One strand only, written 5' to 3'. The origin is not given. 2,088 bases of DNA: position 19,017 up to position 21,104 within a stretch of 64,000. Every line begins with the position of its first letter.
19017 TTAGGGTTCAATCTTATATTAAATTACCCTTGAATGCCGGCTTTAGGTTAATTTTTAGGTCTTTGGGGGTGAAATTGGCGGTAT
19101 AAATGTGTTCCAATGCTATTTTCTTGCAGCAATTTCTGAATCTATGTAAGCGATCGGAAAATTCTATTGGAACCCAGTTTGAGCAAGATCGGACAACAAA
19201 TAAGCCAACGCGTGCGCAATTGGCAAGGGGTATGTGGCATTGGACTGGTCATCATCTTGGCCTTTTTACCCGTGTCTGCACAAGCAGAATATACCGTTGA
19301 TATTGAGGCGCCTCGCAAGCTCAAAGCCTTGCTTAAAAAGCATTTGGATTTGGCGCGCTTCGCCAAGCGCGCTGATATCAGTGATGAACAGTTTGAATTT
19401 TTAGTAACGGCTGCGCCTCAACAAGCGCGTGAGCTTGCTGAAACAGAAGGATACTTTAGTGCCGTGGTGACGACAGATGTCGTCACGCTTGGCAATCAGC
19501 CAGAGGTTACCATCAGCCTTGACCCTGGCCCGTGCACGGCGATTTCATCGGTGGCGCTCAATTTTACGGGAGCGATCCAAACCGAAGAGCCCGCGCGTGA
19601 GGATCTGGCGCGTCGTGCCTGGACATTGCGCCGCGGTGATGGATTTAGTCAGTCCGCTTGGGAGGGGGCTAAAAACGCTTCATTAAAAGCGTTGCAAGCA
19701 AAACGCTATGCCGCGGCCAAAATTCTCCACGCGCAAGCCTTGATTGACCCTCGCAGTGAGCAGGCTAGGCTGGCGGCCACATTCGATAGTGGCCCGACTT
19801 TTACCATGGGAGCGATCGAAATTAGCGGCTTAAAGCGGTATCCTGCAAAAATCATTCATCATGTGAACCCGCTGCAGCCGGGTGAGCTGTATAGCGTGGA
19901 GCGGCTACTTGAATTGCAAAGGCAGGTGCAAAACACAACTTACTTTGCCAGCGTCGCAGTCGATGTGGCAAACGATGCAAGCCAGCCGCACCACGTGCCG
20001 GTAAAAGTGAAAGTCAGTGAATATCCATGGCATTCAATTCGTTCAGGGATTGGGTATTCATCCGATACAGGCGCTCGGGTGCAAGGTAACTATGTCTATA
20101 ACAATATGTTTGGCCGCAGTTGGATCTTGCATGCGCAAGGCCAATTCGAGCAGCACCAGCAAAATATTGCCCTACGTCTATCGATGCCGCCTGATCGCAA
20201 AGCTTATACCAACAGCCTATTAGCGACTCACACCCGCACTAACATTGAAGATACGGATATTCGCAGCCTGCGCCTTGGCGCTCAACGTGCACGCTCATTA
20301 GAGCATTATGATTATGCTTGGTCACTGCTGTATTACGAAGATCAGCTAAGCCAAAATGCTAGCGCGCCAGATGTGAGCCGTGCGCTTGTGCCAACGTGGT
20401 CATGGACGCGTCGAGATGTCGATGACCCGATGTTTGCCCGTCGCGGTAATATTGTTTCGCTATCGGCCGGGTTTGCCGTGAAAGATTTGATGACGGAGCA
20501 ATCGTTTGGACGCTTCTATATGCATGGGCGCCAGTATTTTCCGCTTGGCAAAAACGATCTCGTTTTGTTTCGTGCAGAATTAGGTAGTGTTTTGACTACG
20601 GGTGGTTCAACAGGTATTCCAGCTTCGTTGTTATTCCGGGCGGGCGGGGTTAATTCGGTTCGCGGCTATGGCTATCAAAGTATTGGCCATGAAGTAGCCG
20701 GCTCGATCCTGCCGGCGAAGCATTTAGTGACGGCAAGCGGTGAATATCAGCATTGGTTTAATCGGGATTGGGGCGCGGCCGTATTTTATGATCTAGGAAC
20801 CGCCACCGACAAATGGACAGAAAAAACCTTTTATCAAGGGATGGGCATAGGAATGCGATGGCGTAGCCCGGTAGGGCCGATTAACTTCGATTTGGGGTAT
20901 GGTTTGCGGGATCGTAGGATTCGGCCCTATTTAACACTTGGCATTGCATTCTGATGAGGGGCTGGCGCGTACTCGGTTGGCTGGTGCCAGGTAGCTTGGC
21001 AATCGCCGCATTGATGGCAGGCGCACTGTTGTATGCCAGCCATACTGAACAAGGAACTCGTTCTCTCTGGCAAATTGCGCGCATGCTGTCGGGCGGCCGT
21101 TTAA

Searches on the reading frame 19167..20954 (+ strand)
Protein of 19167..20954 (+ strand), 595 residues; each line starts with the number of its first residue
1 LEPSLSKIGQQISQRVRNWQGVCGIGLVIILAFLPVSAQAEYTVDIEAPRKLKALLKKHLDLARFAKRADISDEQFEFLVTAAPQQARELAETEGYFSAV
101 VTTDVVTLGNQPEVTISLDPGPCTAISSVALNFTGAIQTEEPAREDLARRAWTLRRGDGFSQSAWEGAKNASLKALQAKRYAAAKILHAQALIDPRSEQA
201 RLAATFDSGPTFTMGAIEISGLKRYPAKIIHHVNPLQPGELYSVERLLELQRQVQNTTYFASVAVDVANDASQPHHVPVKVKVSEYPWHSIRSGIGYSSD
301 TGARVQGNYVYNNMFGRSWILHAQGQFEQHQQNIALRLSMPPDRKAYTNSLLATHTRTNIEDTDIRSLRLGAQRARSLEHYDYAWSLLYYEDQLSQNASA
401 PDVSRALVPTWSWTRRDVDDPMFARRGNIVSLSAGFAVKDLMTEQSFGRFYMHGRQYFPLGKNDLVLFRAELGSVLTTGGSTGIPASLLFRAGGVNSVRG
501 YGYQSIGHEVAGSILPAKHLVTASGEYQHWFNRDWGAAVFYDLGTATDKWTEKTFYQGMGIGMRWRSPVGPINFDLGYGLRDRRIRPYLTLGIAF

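Call 5: search_protein_families(library=pfam, proteins=[window:19167-20954:+])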
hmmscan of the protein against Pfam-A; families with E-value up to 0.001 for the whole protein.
window:19167-20954:+ (595 aa): 3 families
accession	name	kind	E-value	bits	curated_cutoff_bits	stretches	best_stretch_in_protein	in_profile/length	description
PF01103.29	Omp85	-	3.3e-32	112.7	24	1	313-581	1-307/325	Omp85 superfamily domain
PF07244.20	POTRA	-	2.2e-13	51.1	21.3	1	214-285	3-78/79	Surface antigen variable number repeat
PF17243.7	POTRA_TamA_1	-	0.00059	20.3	26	0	50-120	9-74/74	POTRA domain TamA domain 1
